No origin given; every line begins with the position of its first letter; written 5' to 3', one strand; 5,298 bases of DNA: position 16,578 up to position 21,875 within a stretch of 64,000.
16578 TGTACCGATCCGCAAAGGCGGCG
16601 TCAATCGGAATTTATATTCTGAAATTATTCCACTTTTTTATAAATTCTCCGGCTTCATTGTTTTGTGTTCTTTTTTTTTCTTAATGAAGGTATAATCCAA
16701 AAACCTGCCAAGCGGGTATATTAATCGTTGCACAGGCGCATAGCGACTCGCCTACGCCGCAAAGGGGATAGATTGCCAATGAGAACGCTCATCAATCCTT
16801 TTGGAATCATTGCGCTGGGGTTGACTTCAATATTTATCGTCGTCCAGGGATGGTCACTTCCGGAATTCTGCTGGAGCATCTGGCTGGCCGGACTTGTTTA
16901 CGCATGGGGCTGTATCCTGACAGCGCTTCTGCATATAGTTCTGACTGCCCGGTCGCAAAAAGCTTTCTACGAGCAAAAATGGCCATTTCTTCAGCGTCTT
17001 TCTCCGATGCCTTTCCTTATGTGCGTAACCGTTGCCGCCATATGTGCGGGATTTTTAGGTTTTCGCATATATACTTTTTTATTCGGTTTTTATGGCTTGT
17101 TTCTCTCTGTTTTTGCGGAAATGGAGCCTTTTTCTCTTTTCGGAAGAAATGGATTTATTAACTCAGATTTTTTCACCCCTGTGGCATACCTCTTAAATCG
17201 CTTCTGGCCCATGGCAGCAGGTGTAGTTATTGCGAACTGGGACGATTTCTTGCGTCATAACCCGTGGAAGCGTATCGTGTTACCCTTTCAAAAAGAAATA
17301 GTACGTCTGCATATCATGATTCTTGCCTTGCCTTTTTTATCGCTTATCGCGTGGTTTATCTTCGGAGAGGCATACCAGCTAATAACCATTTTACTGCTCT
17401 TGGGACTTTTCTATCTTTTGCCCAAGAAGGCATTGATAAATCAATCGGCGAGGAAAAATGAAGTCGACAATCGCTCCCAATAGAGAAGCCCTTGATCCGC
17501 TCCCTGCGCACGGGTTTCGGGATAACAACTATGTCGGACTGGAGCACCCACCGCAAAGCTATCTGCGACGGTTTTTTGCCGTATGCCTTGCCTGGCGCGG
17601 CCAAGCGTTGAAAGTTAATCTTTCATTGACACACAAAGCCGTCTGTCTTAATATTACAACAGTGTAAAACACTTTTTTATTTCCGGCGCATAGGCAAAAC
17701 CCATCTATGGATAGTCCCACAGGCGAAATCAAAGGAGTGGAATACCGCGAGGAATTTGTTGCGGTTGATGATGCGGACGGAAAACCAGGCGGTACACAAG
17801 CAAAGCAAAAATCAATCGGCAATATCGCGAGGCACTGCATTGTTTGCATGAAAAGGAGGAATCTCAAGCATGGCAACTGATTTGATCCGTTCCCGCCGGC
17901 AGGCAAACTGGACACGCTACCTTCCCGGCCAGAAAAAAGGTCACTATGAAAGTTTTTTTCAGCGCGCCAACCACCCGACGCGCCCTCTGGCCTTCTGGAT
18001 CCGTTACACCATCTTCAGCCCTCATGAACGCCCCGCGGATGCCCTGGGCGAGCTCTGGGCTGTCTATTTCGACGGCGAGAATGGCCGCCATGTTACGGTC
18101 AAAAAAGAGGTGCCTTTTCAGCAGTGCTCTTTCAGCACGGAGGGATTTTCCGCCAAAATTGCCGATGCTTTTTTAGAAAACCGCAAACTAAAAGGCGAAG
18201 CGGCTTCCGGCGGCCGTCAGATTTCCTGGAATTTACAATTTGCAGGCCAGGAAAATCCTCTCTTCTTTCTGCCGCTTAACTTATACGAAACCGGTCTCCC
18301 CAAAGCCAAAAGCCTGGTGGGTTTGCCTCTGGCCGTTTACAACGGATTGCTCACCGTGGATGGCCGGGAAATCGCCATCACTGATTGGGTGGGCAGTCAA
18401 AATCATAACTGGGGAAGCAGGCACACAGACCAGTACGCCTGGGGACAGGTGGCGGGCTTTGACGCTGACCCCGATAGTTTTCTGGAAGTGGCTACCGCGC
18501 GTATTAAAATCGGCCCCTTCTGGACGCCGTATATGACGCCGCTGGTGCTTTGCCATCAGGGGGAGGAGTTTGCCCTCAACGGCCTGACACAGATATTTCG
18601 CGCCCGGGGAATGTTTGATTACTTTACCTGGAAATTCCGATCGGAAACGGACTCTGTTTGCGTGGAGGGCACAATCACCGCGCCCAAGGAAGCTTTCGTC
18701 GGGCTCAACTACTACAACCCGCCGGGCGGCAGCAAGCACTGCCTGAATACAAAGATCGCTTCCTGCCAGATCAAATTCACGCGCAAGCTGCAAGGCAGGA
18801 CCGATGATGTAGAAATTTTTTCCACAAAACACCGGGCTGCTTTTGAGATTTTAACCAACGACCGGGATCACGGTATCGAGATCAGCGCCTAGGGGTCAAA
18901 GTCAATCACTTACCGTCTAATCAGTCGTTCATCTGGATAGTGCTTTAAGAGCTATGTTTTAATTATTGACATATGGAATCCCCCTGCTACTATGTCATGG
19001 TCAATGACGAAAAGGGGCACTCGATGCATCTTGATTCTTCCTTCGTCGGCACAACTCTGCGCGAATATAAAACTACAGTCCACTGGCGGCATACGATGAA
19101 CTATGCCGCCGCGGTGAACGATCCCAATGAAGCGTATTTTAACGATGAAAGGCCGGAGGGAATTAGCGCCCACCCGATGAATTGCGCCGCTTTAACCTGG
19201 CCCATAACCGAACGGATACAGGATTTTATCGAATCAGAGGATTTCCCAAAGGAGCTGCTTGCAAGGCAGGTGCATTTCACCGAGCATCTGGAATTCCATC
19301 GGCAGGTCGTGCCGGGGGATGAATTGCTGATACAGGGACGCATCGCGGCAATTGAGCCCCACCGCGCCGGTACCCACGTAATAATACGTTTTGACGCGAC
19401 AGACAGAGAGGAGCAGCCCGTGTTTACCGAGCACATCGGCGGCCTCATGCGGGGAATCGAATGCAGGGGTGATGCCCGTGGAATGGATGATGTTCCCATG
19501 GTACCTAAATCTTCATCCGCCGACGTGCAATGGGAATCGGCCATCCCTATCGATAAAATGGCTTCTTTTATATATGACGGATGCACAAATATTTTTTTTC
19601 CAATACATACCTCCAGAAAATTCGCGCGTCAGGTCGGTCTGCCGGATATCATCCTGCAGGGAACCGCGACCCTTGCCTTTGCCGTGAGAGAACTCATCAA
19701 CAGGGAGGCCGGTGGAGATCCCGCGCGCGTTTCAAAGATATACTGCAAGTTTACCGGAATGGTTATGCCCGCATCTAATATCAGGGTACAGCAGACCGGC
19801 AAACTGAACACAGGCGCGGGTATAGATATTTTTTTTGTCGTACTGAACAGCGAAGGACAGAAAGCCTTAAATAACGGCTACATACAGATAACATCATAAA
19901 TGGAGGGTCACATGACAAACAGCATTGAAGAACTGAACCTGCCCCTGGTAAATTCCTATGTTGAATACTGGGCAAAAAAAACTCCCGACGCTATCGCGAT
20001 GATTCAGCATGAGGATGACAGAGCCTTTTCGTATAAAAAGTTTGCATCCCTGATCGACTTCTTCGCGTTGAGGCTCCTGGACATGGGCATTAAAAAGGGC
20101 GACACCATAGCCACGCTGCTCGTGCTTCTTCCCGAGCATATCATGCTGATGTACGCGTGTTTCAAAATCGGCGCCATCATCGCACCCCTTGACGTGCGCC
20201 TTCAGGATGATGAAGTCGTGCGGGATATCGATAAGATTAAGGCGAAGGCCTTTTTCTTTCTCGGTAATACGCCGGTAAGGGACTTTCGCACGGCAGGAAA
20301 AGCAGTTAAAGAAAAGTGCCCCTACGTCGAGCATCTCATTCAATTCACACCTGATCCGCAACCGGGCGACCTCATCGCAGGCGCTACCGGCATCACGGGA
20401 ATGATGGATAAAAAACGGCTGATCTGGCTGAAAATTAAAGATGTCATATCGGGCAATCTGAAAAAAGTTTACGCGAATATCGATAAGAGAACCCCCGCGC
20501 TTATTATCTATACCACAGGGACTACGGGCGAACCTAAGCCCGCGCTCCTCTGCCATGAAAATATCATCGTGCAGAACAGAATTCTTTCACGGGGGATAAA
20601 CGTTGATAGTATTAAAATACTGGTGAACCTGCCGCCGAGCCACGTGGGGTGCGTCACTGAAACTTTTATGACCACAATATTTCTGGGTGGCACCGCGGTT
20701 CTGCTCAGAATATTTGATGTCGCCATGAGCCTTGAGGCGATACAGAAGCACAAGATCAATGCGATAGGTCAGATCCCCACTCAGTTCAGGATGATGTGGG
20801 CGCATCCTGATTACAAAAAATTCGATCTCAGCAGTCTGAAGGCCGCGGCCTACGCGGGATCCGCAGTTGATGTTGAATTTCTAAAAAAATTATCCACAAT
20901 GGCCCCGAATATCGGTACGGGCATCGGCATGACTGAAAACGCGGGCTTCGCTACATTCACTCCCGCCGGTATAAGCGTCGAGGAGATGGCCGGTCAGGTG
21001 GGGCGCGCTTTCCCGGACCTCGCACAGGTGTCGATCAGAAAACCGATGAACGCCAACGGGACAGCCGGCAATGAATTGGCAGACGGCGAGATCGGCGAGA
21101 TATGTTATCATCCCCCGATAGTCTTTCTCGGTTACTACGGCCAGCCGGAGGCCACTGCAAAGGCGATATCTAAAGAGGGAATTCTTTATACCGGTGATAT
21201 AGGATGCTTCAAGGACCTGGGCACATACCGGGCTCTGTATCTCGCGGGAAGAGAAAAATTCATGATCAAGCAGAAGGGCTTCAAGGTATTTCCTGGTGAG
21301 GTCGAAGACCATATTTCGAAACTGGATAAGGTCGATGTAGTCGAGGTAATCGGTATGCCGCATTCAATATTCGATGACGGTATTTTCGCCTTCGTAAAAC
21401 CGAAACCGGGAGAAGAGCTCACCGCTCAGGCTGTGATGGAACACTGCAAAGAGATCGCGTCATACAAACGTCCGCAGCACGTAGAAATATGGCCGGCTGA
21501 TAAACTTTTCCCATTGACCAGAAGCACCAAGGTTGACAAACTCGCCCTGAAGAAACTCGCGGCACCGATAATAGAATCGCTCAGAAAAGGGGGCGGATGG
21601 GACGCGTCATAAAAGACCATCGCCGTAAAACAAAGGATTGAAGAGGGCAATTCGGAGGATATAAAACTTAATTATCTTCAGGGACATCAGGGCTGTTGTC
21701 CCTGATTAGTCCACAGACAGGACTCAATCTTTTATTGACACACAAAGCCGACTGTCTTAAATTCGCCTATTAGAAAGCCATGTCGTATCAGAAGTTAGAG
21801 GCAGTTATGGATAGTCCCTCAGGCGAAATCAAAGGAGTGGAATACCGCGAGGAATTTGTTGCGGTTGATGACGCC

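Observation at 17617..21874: A 4.1-kb three-gene module is bracketed by direct repeats that duplicate the promoter and first 23 codons of the neighbouring hydrolase gene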

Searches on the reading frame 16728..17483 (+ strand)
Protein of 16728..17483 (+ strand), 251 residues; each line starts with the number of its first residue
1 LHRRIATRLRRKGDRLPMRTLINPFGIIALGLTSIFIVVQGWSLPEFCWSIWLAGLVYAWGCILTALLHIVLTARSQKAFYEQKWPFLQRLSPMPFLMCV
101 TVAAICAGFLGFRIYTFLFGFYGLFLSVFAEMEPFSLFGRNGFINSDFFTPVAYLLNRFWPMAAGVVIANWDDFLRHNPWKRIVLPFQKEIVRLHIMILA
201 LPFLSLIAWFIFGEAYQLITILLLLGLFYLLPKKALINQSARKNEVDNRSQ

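Call 6: search_protein_families(library=pfam, proteins=[window:16728-17483:+], max_evalue=0.01)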
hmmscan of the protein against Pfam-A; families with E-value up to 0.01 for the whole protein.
window:16728-17483:+ (251 aa): 0 families

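Call 7: search_protein_families(library=ncbifam, proteins=[window:16728-17483:+], max_evalue=0.01)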
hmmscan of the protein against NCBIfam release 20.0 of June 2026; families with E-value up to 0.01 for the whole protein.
window:16728-17483:+ (251 aa): 0 families

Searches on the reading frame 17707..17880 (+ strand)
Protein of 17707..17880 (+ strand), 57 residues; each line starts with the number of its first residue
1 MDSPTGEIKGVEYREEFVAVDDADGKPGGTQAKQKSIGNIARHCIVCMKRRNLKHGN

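Call 6: search_protein_families(library=pfam, proteins=[window:17707-17880:+], max_evalue=0.01)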
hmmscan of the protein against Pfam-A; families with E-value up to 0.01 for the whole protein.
window:17707-17880:+ (57 aa): 0 families

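Call 7: search_protein_families(library=ncbifam, proteins=[window:17707-17880:+], max_evalue=0.01)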
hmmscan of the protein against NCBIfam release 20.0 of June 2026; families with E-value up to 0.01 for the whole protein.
window:17707-17880:+ (57 aa): 0 families

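Call 49: list_cluster_members(proteins=[P0121, P0241, window:17707-17880:+])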
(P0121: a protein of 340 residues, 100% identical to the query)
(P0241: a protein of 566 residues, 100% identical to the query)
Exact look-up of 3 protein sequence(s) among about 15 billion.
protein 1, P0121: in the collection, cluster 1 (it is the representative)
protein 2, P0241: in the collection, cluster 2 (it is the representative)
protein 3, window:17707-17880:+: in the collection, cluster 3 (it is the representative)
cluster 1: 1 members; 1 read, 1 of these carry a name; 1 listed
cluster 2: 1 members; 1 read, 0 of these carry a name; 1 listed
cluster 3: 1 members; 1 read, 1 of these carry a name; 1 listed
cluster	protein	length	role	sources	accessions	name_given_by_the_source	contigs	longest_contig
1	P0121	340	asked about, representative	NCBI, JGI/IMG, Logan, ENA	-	hypothetical protein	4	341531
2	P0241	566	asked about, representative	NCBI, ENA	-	-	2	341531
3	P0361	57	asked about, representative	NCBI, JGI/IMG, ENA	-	hypothetical protein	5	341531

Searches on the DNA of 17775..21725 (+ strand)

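Call 73: search_dna_similar(query=window:17775-21725:+, collection=plasmids, mode=distant, max_rows=5)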
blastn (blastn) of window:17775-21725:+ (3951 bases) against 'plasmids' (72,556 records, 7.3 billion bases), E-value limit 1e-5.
No match.

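Call 74: search_dna_similar(query=window:17775-21725:+, collection=phages, mode=distant, max_rows=5)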
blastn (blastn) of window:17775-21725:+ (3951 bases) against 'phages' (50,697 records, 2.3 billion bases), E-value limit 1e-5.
No match.
